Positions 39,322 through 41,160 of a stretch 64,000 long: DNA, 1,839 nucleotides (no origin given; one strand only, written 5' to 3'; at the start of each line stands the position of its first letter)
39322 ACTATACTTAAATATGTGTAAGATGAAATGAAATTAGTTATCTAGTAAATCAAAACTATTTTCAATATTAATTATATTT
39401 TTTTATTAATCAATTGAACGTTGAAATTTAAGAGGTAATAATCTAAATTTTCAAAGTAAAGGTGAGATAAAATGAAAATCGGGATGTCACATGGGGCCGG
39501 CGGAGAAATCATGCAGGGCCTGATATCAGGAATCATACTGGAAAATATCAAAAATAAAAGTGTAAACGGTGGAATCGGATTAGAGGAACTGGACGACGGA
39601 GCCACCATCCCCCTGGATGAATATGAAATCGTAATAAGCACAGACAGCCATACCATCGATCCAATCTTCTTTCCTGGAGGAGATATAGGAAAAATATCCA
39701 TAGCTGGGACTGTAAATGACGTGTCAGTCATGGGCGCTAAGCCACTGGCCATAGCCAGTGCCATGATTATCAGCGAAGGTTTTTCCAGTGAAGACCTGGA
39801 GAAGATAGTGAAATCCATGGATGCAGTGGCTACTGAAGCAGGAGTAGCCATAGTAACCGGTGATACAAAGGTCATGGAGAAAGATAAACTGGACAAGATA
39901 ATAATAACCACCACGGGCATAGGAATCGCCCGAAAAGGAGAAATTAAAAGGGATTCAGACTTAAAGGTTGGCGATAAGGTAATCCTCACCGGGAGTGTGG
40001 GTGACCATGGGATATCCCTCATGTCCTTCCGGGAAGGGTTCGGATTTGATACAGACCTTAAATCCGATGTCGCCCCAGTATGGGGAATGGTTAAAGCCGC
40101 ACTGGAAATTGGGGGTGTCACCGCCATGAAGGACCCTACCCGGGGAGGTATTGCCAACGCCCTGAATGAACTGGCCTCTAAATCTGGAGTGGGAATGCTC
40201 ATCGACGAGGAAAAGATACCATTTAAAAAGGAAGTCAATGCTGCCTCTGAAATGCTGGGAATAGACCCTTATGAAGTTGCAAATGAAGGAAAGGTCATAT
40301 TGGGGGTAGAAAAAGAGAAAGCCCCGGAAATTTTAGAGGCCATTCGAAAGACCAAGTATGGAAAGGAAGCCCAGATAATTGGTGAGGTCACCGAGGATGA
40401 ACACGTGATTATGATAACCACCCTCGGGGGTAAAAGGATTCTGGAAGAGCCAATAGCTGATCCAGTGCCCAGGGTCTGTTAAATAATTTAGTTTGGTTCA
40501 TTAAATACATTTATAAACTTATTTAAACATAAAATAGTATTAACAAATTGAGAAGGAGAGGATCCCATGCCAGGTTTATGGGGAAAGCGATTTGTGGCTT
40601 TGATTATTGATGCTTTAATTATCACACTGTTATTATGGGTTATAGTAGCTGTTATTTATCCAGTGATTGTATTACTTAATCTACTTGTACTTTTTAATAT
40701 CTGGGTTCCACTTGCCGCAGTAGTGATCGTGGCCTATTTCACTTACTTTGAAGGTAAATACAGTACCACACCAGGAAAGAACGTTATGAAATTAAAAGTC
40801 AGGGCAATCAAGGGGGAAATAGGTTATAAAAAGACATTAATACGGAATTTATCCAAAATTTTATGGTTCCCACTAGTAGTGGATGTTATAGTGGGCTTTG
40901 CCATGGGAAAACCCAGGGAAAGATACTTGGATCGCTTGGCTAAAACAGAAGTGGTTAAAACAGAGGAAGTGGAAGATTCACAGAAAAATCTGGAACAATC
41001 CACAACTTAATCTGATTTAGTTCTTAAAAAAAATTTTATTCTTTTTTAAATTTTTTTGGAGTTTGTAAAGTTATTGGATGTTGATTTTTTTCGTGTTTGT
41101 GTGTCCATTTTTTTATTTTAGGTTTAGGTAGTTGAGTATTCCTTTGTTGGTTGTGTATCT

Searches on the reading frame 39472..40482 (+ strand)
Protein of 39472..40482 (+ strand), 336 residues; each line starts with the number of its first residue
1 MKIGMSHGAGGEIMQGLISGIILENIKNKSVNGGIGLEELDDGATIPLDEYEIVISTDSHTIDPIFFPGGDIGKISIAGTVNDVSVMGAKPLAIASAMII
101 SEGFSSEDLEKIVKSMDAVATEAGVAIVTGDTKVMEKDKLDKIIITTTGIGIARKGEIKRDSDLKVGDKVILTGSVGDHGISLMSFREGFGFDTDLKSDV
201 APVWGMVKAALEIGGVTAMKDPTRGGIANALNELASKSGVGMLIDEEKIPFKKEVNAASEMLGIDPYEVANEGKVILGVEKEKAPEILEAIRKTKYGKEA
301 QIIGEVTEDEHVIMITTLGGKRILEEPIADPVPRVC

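Call 11: search_protein_families(library=pfam, proteins=[window:39472-40482:+], max_evalue=0.01)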
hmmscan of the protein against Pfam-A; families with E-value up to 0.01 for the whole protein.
window:39472-40482:+ (336 aa): 2 families
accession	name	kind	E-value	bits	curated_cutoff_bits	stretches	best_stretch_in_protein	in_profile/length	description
PF02769.27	AIRS_C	-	3.8e-32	112.1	23.1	1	165-313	1-152/156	AIR synthase related protein, C-terminal domain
PF00586.29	AIRS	-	2.8e-24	86.1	24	1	41-153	2-112/112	AIR synthase related protein, N-terminal domain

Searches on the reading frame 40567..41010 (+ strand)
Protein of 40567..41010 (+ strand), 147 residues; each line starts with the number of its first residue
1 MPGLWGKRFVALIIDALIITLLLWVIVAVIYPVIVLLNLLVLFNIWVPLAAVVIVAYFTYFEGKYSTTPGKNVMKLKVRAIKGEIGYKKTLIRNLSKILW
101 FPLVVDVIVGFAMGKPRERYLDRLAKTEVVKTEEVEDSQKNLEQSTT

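Call 11: search_protein_families(library=pfam, proteins=[window:40567-41010:+], max_evalue=0.01)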
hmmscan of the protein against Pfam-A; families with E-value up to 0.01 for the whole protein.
window:40567-41010:+ (147 aa): 1 family
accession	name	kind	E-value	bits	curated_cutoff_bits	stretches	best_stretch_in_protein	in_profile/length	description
PF06271.18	RDD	-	5.3e-17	62.8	24.1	1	4-126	3-137/137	RDD family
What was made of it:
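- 40567..41010 (+): RDD-family membrane protein gene, left flank of the insertion. Pfam PF06271, E = 5e-17 (call 11).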

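Call 30: find_homologous_proteins(query=window:40567-41010:+, max_evalue=1e-15)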
Query window:40567-41010:+ (147 aa): 113 proteins with E <= 1e-15 among 167 candidates.
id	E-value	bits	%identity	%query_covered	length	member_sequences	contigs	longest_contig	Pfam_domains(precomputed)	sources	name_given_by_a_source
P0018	5.9e-85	300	97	100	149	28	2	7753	PF06271.19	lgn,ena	-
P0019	1.2e-78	280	90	100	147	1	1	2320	PF06271.19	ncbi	-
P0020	3.3e-78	278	98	93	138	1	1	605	PF06271.19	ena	-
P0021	3.3e-74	265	86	100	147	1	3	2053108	PF06271.19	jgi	jgi:uncharacterized RDD family membrane protein YckC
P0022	7.5e-74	264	82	100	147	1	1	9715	PF06271.19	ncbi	-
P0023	7.7e-74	264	86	100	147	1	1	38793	PF06271.19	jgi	jgi:uncharacterized RDD family membrane protein YckC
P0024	2.1e-73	263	83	100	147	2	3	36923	PF06271.19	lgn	-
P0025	4.2e-73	262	82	100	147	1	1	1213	PF06271.19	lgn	-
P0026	5.0e-73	262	81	100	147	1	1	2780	PF06271.19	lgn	-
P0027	9.6e-72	257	80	99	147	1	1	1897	PF06271.19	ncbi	-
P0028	1.2e-71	257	79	100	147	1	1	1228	PF06271.19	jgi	jgi:uncharacterized RDD family membrane protein YckC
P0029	2.6e-71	256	81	100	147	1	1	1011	PF06271.19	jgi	jgi:uncharacterized RDD family membrane protein YckC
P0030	4.4e-71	255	78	100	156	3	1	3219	PF06271.19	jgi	-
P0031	1.4e-70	254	80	100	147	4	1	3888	PF06271.19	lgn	-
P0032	5.3e-70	252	79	99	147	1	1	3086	PF06271.19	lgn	-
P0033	4.6e-69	249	79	100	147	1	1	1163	PF06271.19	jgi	jgi:uncharacterized RDD family membrane protein YckC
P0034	5.3e-68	245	78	100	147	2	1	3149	PF06271.19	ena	-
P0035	9.5e-68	244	74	100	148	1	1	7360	PF06271.19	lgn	-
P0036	1.3e-67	244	76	100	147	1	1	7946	PF06271.19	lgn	-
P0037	2.0e-67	243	76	100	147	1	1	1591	PF06271.19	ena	-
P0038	2.5e-67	243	76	100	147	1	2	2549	PF06271.19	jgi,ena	jgi:uncharacterized RDD family membrane protein YckC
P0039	2.5e-67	243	77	100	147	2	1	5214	PF06271.19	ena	-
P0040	4.8e-67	242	76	100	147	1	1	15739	PF06271.19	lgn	-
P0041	5.0e-67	242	76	100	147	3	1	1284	PF06271.19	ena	-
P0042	9.0e-67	241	75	99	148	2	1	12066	PF06271.19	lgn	-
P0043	1.4e-66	241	76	100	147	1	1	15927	PF06271.19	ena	-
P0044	6.1e-66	239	76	100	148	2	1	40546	PF06271.19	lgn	-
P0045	1.9e-65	237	70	100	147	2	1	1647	PF06271.19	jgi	jgi:uncharacterized RDD family membrane protein YckC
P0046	2.5e-65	237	76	100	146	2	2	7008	PF06271.19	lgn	-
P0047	4.2e-64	233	74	99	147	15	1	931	PF06271.19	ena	-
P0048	8.0e-63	228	86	100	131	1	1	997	PF06271.19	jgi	-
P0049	2.6e-62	227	72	100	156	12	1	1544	PF06271.19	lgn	-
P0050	6.9e-62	225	73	100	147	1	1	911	PF06271.19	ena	-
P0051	2.0e-61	224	69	99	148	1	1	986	PF06271.19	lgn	-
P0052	9.4e-61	222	67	100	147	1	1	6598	PF06271.19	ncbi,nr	ncbi:MAG: RDD family protein [Methanobacterium sp.]|nr:RDD family protein [Methanobacterium sp.]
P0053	2.0e-60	221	69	100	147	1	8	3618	PF06271.19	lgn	-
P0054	3.0e-59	217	67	99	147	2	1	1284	PF06271.19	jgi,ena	-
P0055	4.6e-59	216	68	100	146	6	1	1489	PF06271.19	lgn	-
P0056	8.5e-59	215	67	100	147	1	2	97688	PF06271.19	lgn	-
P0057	1.1e-58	215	66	100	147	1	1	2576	PF06271.19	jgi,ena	-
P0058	1.8e-58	214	67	100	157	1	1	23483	PF06271.19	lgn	-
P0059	5.2e-58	213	63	100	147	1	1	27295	PF06271.19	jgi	jgi:uncharacterized RDD family membrane protein YckC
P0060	8.1e-58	212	64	100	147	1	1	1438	PF06271.19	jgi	jgi:uncharacterized RDD family membrane protein YckC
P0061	3.9e-57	210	62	100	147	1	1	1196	PF06271.19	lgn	-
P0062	6.8e-57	209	66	97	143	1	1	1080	PF06271.19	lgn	-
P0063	1.2e-56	208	97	69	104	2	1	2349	PF06271.19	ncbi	ncbi:MAG: RDD family protein, partial [Methanobacterium sp.]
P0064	9.1e-56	206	64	100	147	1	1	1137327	PF06271.19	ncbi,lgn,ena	-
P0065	1.3e-55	205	64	97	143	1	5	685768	PF06271.19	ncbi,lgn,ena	-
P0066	1.5e-55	205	64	100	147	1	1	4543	PF06271.19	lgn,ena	-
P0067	1.9e-55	205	64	95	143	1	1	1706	PF06271.19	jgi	jgi:uncharacterized RDD family membrane protein YckC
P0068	2.6e-55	204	61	100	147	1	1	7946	PF06271.19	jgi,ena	-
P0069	4.7e-55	203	63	100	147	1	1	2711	PF06271.19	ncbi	-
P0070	6.2e-55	203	63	100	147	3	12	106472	PF06271.19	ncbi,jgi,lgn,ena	jgi:uncharacterized RDD family membrane protein YckC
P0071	8.9e-55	202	63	100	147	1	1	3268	PF06271.19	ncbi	-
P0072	1.0e-54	202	62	98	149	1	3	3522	PF06271.19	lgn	-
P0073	1.4e-54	202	61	100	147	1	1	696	PF06271.19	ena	-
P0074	2.4e-54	201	62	100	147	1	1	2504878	PF06271.19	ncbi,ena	-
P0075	2.7e-54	201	61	100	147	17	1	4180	PF06271.19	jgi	jgi:uncharacterized RDD family membrane protein YckC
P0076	5.2e-54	200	61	100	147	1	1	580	PF06271.19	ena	-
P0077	5.3e-54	200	60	100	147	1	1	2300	PF06271.19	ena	-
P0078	6.0e-54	200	61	100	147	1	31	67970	PF06271.19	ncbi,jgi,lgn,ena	jgi:uncharacterized RDD family membrane protein YckC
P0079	6.5e-54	200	61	100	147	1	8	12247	PF06271.19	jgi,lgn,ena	jgi:uncharacterized RDD family membrane protein YckC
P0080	9.3e-54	199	60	100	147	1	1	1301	PF06271.19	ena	-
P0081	1.8e-53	198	60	100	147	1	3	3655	PF06271.19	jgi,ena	-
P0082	1.9e-53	198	60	100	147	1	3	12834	PF06271.19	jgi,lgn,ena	-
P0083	2.0e-53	198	60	100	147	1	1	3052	PF06271.19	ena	-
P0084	3.1e-53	197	61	100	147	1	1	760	PF06271.19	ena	-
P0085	3.7e-53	197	68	88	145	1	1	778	PF06271.19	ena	-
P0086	4.3e-53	197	64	94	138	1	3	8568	PF06271.19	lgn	-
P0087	1.0e-52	196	66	88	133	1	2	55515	PF06271.19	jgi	jgi:uncharacterized RDD family membrane protein YckC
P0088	1.0e-52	196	66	88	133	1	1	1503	PF06271.19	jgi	jgi:uncharacterized RDD family membrane protein YckC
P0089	4.9e-51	190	60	100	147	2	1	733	PF06271.19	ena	-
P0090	9.4e-50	186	59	100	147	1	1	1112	PF06271.19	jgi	jgi:uncharacterized RDD family membrane protein YckC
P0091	1.9e-49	185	55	100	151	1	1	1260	PF06271.19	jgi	jgi:uncharacterized RDD family membrane protein YckC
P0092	1.3e-48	182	60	94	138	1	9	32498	PF06271.19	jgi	jgi:uncharacterized RDD family membrane protein YckC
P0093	3.9e-48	181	59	94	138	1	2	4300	PF06271.19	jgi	jgi:uncharacterized RDD family membrane protein YckC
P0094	4.0e-48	181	59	94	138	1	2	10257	PF06271.19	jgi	jgi:uncharacterized RDD family membrane protein YckC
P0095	8.9e-47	176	55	93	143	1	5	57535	PF06271.19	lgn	-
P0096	3.4e-45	171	61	85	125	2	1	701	PF06271.19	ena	-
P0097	1.2e-44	170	60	88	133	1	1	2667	PF06271.19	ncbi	-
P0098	1.5e-44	169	99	59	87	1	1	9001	PF06271.19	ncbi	ncbi:MAG: RDD family protein, partial [Methanobacterium sp.]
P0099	9.1e-44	167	58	88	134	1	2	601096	PF06271.19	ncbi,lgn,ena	-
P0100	2.6e-43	165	60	88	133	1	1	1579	PF06271.19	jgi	jgi:uncharacterized RDD family membrane protein YckC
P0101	3.4e-43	165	60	88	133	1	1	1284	PF06271.19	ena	-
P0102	7.6e-43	164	58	88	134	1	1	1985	PF06271.19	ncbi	-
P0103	3.6e-42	161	58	88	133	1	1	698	PF06271.19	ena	-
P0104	4.6e-42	161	57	88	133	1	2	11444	PF06271.19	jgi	-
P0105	6.1e-42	161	57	91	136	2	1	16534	PF06271.19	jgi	jgi:uncharacterized RDD family membrane protein YckC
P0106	2.0e-41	159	53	95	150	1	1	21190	PF06271.19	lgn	-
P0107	2.3e-40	156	50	96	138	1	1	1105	PF06271.19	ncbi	-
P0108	5.0e-40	155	51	99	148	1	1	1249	PF06271.19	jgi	jgi:uncharacterized RDD family membrane protein YckC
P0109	6.4e-40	154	56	88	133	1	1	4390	PF06271.19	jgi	jgi:uncharacterized RDD family membrane protein YckC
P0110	1.3e-39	153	57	90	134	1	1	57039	PF06271.19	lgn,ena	-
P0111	2.1e-39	153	55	88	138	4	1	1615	PF06271.19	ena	-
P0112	2.7e-39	152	57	88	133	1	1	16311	PF06271.19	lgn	-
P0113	2.9e-39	152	50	95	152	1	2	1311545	PF06271.19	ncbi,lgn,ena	-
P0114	3.7e-39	152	56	88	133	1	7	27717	PF06271.19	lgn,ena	-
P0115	4.0e-39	152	56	88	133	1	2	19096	PF06271.19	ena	-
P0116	4.2e-39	152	55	88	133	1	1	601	PF06271.19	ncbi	-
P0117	7.4e-39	151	53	88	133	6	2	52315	PF06271.19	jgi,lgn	jgi:uncharacterized RDD family membrane protein YckC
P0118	7.5e-39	151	55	88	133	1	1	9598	PF06271.19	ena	-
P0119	8.0e-39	151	55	88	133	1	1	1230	PF06271.19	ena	-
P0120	9.6e-39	150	48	99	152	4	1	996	PF06271.19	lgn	-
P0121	1.3e-38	150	48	99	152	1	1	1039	PF06271.19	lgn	-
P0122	1.7e-38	150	55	88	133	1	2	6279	PF06271.19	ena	-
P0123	2.3e-38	149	54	88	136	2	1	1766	PF06271.19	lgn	-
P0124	3.9e-38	148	54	88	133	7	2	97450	PF06271.19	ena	-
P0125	1.1e-37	147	53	88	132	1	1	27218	PF06271.19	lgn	-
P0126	2.0e-37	146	50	98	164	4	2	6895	PF06271.19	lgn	-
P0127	6.1e-36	141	56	90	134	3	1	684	PF06271.19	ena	-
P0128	1.6e-35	140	49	99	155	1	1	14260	PF06271.19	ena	-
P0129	2.6e-35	139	48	99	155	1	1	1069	PF06271.19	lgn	-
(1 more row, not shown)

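Call 32: find_encoding_contigs(protein=P0021, flank=5000, max_places=2)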
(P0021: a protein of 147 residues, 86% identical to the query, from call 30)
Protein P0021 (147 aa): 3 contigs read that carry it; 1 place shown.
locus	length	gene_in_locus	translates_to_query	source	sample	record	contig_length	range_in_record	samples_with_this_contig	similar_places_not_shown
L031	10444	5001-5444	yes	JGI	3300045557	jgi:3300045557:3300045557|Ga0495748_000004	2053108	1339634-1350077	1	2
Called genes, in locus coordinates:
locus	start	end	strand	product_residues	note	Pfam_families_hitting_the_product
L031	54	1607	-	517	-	PF01078:Mg_chelatase (weak)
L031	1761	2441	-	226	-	PF00702:Hydrolase, PF13419:HAD_2, PF13242:Hydrolase_like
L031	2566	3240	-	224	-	PF00136:DNA_pol_B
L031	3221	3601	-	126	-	PF01201:Ribosomal_S8e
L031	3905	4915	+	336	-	PF00586:AIRS, PF02769:AIRS_C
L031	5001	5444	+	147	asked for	PF06271:RDD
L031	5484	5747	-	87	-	PF18898:DUF5654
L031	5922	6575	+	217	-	PF02570:CbiC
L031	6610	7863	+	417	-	PF00202:Aminotran_3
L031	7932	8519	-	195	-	-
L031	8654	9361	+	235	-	-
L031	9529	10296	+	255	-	PF01255:Prenyltransf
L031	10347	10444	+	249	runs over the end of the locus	PF01026:TatD_DNase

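Call 33: find_encoding_contigs(protein=P0024, flank=5000, max_places=2)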
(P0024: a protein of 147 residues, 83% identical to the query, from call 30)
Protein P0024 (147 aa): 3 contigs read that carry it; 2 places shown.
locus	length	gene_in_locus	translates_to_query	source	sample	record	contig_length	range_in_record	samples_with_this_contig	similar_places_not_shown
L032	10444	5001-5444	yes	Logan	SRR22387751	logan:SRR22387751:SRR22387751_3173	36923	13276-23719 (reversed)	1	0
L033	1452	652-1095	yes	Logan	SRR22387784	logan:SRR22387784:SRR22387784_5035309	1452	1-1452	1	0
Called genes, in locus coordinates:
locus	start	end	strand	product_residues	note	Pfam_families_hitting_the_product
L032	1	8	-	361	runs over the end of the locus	PF04203:Sortase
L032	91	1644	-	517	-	PF01078:Mg_chelatase (weak)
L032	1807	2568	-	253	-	PF00702:Hydrolase, PF13419:HAD_2, PF13242:Hydrolase_like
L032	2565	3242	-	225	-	PF00136:DNA_pol_B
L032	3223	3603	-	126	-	PF01201:Ribosomal_S8e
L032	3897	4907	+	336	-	PF00586:AIRS, PF02769:AIRS_C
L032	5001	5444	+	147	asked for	PF06271:RDD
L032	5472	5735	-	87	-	PF18898:DUF5654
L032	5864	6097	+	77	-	-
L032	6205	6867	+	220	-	PF02570:CbiC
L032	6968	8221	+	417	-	PF00202:Aminotran_3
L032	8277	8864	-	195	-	-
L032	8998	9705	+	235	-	-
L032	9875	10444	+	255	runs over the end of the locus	PF01255:Prenyltransf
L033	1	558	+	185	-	?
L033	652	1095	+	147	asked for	PF06271:RDD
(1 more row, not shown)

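Call 34: find_encoding_contigs(protein=P0044, flank=5000, max_places=1)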
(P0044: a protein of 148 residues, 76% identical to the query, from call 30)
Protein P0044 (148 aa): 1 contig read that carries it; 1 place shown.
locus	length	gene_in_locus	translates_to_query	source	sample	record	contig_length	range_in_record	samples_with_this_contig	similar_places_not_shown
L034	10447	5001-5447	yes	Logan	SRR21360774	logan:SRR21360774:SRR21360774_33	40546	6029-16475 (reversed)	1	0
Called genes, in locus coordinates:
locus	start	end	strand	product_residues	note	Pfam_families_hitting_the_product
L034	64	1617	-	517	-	PF01078:Mg_chelatase (weak)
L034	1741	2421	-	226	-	PF00702:Hydrolase, PF12710:HAD (weak), PF13419:HAD_2, PF13242:Hydrolase_like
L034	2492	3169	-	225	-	PF00136:DNA_pol_B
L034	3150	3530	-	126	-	PF01201:Ribosomal_S8e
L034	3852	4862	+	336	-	PF00586:AIRS, PF02769:AIRS_C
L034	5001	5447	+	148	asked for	PF06271:RDD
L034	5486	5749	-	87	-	PF18898:DUF5654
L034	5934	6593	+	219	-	PF02570:CbiC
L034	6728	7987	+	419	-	PF00202:Aminotran_3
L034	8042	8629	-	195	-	-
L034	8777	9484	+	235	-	-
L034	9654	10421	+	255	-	PF01255:Prenyltransf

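Call 35: find_encoding_contigs(protein=P0056, flank=5000, max_places=1)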
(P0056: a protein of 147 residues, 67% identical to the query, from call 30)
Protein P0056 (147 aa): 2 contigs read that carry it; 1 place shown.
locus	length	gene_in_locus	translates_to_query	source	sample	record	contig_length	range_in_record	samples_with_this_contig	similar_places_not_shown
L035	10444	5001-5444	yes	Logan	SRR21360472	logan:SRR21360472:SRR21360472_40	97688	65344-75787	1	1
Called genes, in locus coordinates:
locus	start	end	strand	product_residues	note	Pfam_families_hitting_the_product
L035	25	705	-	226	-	PF00702:Hydrolase, PF12710:HAD (weak), PF13419:HAD_2, PF13242:Hydrolase_like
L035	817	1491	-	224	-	PF00136:DNA_pol_B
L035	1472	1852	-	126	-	PF01201:Ribosomal_S8e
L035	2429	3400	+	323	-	PF00586:AIRS, PF02769:AIRS_C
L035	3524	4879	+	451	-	PF00989:PAS (faint), PF13426:PAS_9 (faint), PF07568:HisKA_2, PF02518:HATPase_c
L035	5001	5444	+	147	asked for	PF06271:RDD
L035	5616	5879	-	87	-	PF18898:DUF5654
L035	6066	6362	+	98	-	-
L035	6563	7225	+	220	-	PF02570:CbiC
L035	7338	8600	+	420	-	PF00202:Aminotran_3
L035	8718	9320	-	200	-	-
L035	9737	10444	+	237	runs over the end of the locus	-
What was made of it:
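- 40567..41010 (+): Orthologues at 67-86% identity in relatives lie directly beside DUF5654 (calls 32-35).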
